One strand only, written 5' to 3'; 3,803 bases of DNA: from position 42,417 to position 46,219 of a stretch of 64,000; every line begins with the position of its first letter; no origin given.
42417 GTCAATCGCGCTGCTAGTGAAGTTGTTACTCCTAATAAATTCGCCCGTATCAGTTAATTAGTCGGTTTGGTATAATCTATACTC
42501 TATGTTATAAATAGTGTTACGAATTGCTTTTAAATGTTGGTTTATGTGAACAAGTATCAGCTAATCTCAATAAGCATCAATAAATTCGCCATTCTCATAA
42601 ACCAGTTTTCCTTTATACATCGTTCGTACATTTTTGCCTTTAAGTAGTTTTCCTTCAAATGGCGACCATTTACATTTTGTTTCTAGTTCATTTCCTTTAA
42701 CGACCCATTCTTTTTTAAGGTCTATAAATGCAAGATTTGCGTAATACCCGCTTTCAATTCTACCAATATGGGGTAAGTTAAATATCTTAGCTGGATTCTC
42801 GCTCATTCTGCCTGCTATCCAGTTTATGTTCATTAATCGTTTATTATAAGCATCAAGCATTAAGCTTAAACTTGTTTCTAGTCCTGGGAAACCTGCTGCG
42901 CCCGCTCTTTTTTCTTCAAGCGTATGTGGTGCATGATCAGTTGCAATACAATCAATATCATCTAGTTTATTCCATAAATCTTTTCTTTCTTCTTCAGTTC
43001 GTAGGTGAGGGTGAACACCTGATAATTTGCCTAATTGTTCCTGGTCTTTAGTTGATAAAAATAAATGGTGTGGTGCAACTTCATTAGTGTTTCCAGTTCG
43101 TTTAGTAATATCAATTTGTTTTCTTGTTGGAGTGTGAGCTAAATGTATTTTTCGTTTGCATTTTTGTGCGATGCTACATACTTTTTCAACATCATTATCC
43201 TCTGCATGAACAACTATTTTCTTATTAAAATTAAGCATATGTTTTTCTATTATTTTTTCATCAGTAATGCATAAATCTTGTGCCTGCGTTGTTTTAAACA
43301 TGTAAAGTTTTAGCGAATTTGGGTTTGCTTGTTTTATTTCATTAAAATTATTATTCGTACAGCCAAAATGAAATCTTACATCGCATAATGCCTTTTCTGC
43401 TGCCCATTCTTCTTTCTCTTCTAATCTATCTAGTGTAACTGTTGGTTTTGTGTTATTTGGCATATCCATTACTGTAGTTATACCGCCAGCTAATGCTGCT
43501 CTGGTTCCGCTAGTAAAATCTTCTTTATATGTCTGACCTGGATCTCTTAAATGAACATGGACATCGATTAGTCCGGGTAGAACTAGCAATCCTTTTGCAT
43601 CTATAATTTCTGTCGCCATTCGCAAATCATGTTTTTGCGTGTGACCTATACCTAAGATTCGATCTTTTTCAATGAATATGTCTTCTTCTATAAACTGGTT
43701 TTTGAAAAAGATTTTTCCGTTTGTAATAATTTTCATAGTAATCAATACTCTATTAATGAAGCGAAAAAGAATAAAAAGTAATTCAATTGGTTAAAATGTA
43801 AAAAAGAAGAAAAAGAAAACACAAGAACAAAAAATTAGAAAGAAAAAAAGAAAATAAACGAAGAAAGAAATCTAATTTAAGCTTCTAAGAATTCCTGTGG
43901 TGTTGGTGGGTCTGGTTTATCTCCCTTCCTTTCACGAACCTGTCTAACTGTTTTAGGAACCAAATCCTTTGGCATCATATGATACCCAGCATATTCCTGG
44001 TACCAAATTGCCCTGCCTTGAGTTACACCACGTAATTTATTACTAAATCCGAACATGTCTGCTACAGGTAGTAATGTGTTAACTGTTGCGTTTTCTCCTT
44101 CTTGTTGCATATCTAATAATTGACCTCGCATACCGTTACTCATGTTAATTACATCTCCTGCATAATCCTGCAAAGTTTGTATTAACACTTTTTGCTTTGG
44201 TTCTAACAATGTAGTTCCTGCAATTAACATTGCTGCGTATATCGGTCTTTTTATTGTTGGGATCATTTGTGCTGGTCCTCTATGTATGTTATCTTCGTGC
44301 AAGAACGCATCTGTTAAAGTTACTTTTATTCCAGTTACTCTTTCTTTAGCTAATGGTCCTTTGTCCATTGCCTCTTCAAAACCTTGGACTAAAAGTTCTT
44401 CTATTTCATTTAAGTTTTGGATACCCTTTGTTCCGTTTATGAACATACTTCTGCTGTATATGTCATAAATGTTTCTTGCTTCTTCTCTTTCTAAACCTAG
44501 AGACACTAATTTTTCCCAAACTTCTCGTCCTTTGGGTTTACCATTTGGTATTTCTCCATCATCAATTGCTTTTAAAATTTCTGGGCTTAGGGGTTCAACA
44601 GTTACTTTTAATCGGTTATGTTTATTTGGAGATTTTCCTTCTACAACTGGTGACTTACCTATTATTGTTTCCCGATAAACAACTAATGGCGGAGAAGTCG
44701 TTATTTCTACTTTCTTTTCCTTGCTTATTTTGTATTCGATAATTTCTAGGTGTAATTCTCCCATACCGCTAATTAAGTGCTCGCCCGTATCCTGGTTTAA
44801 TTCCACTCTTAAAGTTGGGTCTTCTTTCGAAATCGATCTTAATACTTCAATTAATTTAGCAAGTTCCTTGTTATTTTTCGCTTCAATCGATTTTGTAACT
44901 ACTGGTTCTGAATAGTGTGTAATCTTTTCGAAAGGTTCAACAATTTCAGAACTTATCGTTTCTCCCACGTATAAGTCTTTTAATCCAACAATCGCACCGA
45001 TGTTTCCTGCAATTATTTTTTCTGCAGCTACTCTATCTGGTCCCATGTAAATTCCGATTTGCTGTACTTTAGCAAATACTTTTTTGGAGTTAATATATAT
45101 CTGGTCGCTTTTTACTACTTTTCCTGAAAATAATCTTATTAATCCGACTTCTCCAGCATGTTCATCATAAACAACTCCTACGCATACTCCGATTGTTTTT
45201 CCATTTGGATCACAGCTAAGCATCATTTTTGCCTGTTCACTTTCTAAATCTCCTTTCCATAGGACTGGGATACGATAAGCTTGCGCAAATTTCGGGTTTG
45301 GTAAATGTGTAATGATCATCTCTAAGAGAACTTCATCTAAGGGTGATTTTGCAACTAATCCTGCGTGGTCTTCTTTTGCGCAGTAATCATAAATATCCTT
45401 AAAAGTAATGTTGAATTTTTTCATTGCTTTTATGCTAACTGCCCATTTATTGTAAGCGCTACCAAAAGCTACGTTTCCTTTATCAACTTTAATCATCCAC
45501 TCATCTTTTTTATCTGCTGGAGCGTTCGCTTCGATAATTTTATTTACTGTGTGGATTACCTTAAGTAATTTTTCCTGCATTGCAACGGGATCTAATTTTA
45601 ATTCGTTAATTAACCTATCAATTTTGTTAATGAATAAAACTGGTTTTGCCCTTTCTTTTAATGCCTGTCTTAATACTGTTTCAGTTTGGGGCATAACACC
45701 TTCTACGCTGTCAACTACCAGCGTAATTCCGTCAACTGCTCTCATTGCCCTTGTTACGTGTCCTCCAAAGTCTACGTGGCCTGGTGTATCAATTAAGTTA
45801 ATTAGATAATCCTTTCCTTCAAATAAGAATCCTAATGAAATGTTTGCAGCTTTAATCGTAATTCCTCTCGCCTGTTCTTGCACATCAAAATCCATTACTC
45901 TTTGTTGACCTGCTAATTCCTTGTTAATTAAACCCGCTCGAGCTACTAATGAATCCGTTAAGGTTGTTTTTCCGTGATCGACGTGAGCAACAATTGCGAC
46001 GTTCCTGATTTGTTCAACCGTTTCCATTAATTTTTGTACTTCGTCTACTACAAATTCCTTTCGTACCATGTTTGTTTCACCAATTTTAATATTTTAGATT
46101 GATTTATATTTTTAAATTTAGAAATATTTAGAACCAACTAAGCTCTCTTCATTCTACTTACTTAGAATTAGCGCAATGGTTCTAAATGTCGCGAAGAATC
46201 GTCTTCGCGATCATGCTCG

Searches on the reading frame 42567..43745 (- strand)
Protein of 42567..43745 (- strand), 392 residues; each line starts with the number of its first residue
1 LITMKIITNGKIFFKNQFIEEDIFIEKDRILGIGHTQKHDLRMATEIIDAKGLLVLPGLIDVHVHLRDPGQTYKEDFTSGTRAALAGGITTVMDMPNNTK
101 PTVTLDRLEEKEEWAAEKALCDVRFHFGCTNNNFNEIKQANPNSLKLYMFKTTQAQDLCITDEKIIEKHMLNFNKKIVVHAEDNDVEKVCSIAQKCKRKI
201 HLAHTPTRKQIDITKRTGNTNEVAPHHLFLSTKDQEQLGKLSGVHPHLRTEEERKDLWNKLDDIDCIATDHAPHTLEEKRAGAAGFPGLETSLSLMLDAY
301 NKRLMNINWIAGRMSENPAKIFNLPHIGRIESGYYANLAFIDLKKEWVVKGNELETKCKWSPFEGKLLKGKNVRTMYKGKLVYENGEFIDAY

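Call 60: search_protein_families(library=pfam, proteins=[window:42567-43745:-], max_evalue=0.001)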
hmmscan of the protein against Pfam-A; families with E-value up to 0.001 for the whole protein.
window:42567-43745:- (392 aa): 2 families
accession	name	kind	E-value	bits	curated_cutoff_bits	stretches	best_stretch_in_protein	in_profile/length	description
PF01979.26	Amidohydro_1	-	2.2e-25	90.1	25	1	54-382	1-345/345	Amidohydrolase family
PF07969.17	Amidohydro_3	-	3.8e-12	46.9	29.7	1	46-99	1-55/472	Amidohydrolase family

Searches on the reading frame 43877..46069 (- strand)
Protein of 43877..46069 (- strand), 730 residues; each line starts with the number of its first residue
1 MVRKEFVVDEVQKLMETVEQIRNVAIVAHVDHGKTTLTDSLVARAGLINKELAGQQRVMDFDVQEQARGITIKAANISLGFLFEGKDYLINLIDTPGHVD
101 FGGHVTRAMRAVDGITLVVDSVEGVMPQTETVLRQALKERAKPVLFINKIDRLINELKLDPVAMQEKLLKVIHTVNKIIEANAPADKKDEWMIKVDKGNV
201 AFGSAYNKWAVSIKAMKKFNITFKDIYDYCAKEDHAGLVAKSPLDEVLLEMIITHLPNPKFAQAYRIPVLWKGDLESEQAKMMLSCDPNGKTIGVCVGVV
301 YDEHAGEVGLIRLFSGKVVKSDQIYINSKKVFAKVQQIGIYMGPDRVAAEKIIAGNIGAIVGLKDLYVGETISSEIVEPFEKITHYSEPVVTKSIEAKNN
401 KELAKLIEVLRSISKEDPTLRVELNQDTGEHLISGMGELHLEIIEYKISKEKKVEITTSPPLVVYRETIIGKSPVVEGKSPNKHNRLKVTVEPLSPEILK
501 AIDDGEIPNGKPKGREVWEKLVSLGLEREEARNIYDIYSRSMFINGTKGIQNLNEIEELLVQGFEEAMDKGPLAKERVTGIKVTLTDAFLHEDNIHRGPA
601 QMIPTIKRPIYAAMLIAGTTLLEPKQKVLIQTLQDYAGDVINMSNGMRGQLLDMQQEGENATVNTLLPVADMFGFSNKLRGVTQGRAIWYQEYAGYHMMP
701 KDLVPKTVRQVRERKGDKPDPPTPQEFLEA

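Call 60: search_protein_families(library=pfam, proteins=[window:43877-46069:-], max_evalue=0.001)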
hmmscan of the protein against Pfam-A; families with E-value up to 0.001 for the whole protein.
window:43877-46069:- (730 aa): 7 families
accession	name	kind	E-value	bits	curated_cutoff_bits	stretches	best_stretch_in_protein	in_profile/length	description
PF00009.33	GTP_EFTU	-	1.6e-55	188.1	26.5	1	19-257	1-187/188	Elongation factor Tu GTP binding domain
PF14492.12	EFG_III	-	6.9e-24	84.1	27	1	387-459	2-74/75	Elongation Factor G, domain III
PF03764.24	EFG_IV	-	5.6e-22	78.2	24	1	522-617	21-120/121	Elongation factor G, domain IV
PF00679.30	EFG_C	-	1.7e-20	73.3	27.9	1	621-704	2-86/89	Elongation factor G C-terminus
PF03144.31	GTP_EFTU_D2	-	3.3e-11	43.9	30.3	1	306-372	1-72/73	Elongation factor Tu domain 2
PF22042.2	EF-G_D2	-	5.9e-07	29.9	27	1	299-374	9-83/84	Elongation factor G domain 2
PF01926.29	MMR_HSR1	-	3.4e-05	24.4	21.9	1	24-149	2-113/113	50S ribosome-binding GTPase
